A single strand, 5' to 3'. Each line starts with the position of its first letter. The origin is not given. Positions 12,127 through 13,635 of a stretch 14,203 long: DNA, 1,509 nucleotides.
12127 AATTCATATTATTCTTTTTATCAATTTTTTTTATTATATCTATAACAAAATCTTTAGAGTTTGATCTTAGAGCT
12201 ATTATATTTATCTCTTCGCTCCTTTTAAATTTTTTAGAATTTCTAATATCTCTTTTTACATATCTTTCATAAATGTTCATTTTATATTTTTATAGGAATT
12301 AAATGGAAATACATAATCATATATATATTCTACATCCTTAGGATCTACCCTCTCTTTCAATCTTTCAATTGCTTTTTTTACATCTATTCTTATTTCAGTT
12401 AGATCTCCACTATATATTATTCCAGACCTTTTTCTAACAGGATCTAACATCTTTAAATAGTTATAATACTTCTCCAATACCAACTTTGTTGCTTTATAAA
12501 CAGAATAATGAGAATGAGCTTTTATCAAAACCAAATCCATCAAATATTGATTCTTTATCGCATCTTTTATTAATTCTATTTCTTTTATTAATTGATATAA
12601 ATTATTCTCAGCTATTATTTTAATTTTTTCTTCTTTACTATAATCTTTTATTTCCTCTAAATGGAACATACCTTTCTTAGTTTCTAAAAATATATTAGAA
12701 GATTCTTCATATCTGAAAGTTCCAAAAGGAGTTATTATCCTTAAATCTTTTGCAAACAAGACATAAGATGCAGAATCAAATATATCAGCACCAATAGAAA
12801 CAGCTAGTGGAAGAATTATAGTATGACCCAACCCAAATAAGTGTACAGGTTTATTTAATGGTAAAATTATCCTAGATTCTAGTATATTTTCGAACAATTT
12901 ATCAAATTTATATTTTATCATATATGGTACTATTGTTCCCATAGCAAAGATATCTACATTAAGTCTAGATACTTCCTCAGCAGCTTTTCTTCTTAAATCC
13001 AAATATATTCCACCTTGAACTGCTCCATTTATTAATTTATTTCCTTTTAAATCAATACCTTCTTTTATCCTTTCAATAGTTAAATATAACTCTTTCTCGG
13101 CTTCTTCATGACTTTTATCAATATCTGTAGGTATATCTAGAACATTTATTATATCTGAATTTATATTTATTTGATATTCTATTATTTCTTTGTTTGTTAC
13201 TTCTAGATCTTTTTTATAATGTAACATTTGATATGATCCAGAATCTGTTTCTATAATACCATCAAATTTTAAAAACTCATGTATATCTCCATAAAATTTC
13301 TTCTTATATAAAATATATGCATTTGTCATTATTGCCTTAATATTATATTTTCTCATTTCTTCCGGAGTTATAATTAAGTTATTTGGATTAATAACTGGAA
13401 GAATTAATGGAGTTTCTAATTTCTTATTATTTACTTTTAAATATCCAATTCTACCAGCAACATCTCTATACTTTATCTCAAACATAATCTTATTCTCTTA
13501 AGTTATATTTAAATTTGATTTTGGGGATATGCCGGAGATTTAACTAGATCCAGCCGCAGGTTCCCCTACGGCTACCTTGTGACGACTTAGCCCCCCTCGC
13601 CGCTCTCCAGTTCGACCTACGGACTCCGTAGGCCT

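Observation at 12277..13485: Cysteine-free ArcTGT: all four zinc ligands are missing and the C2/PUA domains are absent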

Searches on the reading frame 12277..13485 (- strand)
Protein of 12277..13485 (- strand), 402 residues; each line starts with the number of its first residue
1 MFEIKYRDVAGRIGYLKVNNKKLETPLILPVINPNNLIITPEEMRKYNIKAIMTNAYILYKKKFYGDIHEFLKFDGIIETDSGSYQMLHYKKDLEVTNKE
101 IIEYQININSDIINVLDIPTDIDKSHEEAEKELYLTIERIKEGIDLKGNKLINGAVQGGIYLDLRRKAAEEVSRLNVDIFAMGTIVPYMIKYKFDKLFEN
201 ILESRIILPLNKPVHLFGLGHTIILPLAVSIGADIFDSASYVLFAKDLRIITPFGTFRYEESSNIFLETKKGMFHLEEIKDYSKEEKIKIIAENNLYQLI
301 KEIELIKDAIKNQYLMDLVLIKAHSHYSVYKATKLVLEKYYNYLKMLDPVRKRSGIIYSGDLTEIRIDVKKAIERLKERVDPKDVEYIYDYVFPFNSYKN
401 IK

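Call 4: search_protein_families(library=pfam, proteins=[window:12277-13485:-], max_evalue=0.01)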
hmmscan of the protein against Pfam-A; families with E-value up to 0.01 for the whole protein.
window:12277-13485:- (402 aa): 1 family
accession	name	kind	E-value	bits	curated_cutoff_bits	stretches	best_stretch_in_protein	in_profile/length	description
PF01702.25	TGT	-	3.6e-57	194.5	26.3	1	11-323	3-352/357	Queuine tRNA-ribosyltransferase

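Call 7: search_solved_structures(query=window:12277-13485:-, show_alignments=3, max_evalue=0.001)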
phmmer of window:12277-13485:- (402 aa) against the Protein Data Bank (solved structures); distinct sequences matched with E-value up to 0.001: 51.
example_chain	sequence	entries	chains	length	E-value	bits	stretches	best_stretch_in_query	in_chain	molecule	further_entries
1iq8_A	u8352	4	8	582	3.8e-86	293.4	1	2-377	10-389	ARCHAEOSINE TRNA-GUANINE TRANSGLYCOSYLASE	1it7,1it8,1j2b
10fb_A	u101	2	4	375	1.2e-16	64.6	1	2-246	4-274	Queuine tRNA-ribosyltransferase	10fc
10fa_A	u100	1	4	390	1.4e-16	64.4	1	2-246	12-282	Queuine tRNA-ribosyltransferase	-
2ash_A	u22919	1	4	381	1.6e-16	64.2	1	2-252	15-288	Queuine tRNA-ribosyltransferase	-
3uvi_A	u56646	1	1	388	1.5e-10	44.5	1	2-239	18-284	Queuine tRNA-ribosyltransferase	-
6ygv_A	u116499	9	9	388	1.5e-10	44.5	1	2-239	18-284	Queuine tRNA-ribosyltransferase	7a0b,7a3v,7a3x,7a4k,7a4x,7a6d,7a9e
7apm_A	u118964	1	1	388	1.6e-10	44.5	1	2-239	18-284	Queuine tRNA-ribosyltransferase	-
6ygm_A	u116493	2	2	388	1.8e-10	44.3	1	2-238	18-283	Queuine tRNA-ribosyltransferase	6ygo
3hfy_A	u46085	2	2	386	3.2e-10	43.5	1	2-239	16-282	Queuine tRNA-ribosyltransferase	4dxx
2oko_A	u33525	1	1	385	6.2e-10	42.5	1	2-239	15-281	Queuine tRNA-ribosyltransferase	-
2pot_A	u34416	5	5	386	6.2e-10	42.5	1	2-239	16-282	Queuine tRNA-ribosyltransferase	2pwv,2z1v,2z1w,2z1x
6ygw_A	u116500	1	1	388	7.4e-10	42.2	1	2-238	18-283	Queuine tRNA-ribosyltransferase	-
5n6f_A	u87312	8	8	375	7.9e-10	42.2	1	2-239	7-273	Queuine tRNA-ribosyltransferase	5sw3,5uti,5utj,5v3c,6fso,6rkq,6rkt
1y5v_A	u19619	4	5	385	8.7e-10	42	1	2-238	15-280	Queuine tRNA-ribosyltransferase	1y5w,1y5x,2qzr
5i00_A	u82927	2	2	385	8.7e-10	42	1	2-238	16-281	Queuine tRNA-ribosyltransferase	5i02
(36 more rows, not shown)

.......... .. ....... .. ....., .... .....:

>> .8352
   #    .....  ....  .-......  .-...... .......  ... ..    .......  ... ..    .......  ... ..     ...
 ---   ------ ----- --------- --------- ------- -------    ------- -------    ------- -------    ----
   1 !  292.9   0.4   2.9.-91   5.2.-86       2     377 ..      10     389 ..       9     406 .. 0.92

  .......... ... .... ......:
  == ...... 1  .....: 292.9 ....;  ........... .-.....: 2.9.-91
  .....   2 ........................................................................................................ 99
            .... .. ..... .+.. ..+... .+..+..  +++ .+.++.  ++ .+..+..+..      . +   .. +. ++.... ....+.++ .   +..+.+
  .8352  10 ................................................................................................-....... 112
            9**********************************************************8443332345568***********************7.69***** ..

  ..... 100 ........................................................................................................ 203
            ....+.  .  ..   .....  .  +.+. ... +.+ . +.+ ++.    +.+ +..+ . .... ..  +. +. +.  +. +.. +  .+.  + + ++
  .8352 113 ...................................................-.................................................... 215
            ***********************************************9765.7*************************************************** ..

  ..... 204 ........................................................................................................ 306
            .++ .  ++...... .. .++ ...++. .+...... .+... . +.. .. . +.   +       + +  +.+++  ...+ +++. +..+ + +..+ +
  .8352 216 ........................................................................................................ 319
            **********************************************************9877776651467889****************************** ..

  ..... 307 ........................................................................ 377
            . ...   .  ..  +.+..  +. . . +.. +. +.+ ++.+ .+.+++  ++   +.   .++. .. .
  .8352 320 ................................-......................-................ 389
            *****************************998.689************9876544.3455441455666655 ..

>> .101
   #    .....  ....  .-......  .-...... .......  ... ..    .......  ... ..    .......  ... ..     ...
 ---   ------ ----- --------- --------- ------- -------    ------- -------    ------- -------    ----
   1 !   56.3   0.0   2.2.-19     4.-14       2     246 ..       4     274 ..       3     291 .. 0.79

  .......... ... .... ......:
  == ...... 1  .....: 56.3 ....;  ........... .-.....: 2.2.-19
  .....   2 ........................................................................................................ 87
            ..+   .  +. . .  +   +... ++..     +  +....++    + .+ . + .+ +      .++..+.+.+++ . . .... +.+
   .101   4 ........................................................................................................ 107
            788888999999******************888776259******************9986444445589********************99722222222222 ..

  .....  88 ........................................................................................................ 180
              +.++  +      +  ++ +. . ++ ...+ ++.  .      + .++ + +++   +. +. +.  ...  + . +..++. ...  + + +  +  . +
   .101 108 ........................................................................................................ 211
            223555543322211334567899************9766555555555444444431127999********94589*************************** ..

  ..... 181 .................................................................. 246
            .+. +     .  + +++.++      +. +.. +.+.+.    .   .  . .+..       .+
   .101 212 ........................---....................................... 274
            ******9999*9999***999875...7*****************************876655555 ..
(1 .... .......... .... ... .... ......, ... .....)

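Call 8: search_protein_families(library=ncbifam, proteins=[window:12277-13485:-], max_evalue=0.01)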
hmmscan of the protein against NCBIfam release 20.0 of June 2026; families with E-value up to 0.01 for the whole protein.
window:12277-13485:- (402 aa): 4 families
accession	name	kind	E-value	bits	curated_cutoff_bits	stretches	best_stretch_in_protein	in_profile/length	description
TIGR00432.2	arcsn_tRNA_tgt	equivalog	6.1e-113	377.6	350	1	2-380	1-387/441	tRNA guanosine(15) transglycosylase TgtA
TIGR00449.1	tgt_general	superfamily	4.6e-58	196.9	47.6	1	2-325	1-361/367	tRNA-guanine transglycosylase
TIGR00430.1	Q_tRNA_tgt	equivalog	1.9e-28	99.5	306.75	1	2-245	1-270/368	tRNA guanosine(34) transglycosylase Tgt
NF040592.1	tRNA_mod_ArcS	equivalog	1.3e-11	43.8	440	1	196-384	113-293/575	archaeosine synthase subunit alpha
